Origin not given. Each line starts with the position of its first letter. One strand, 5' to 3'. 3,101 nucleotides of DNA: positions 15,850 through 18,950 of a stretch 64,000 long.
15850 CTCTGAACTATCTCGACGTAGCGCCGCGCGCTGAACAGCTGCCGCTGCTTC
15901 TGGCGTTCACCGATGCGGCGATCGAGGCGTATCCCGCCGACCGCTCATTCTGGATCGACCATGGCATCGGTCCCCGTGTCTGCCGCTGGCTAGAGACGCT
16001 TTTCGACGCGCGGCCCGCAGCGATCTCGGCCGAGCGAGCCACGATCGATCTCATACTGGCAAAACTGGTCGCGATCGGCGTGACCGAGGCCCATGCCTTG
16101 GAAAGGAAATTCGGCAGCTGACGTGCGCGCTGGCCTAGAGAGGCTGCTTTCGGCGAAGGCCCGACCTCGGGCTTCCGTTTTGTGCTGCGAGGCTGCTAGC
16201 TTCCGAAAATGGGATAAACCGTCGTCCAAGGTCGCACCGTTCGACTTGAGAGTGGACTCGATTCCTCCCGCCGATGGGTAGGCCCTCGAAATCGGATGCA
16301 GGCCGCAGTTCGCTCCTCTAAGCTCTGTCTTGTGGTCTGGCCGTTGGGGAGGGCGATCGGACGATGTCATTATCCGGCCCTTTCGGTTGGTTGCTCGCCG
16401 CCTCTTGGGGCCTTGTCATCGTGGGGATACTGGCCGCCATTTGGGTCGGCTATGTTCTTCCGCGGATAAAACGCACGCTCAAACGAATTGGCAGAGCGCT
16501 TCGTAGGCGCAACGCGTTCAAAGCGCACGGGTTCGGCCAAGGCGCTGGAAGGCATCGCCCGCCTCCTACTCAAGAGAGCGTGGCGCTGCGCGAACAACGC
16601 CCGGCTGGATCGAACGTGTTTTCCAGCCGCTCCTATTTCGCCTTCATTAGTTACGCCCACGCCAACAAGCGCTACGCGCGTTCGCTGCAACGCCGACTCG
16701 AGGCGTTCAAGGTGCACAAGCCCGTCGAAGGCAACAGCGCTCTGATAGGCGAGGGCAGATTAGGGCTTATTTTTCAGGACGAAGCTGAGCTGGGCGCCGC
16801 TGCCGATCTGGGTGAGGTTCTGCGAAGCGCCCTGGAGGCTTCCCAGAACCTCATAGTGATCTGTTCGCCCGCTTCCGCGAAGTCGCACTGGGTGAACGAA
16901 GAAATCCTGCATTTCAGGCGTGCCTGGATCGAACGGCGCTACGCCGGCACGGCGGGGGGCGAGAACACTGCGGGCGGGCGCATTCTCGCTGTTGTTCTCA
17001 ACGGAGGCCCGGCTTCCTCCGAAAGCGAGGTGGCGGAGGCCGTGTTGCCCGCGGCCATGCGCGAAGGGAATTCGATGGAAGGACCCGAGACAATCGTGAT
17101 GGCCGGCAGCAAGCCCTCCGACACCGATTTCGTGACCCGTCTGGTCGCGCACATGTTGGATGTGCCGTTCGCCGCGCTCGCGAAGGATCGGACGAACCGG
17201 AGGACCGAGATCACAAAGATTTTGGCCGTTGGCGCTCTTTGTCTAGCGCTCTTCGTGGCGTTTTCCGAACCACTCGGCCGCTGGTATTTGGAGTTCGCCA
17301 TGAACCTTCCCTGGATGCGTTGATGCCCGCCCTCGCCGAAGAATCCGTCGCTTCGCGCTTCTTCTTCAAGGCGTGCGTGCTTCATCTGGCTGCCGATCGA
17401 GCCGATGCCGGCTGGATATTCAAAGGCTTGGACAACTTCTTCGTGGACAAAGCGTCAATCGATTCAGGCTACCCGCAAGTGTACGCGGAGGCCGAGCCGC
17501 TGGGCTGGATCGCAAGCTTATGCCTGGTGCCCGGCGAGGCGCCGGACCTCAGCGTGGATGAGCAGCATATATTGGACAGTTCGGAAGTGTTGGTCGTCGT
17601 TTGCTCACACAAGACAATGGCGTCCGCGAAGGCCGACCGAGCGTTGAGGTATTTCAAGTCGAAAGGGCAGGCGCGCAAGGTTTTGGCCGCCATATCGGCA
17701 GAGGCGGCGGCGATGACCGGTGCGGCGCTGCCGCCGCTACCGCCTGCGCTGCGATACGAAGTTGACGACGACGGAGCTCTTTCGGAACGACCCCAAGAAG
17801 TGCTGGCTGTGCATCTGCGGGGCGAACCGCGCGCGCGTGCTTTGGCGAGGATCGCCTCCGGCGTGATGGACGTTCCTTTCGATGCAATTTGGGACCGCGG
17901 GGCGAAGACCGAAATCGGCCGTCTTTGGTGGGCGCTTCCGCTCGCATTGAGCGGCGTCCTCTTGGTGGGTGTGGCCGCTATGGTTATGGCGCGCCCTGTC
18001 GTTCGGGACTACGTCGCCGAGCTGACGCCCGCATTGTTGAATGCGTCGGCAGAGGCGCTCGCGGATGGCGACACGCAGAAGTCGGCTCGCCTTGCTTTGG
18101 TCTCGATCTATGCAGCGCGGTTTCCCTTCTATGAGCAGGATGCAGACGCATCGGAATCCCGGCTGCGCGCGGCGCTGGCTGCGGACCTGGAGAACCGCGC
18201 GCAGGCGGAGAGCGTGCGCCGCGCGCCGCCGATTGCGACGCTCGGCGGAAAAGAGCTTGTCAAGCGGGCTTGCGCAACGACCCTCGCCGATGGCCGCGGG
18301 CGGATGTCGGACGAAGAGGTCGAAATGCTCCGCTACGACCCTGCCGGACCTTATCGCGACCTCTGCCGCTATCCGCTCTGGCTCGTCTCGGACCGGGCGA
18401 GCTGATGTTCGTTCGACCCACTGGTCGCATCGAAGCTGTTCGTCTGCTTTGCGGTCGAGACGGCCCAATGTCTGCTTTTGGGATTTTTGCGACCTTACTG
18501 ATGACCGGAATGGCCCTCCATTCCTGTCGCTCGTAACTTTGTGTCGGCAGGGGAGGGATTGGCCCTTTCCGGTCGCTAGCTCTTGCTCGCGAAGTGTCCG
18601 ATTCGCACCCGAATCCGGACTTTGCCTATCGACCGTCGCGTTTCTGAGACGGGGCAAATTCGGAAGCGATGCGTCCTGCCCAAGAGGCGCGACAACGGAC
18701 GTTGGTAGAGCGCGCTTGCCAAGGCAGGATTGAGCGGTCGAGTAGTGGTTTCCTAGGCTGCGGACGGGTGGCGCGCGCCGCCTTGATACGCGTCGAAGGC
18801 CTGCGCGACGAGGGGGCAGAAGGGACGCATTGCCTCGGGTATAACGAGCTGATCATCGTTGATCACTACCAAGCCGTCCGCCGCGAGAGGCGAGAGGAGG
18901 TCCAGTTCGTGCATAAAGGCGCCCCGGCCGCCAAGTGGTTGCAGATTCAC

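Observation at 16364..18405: Tandem membrane-clamped TIR + catalytically degenerate TIR paralogue: candidate orphan TIR defence/signalling module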

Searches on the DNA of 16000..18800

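Call 81: search_rna_families(source=window, start=16000, end=18800, threshold=evalue, max_evalue=1)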
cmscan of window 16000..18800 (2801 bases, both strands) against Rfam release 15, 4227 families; matches with E-value up to 1: 0.
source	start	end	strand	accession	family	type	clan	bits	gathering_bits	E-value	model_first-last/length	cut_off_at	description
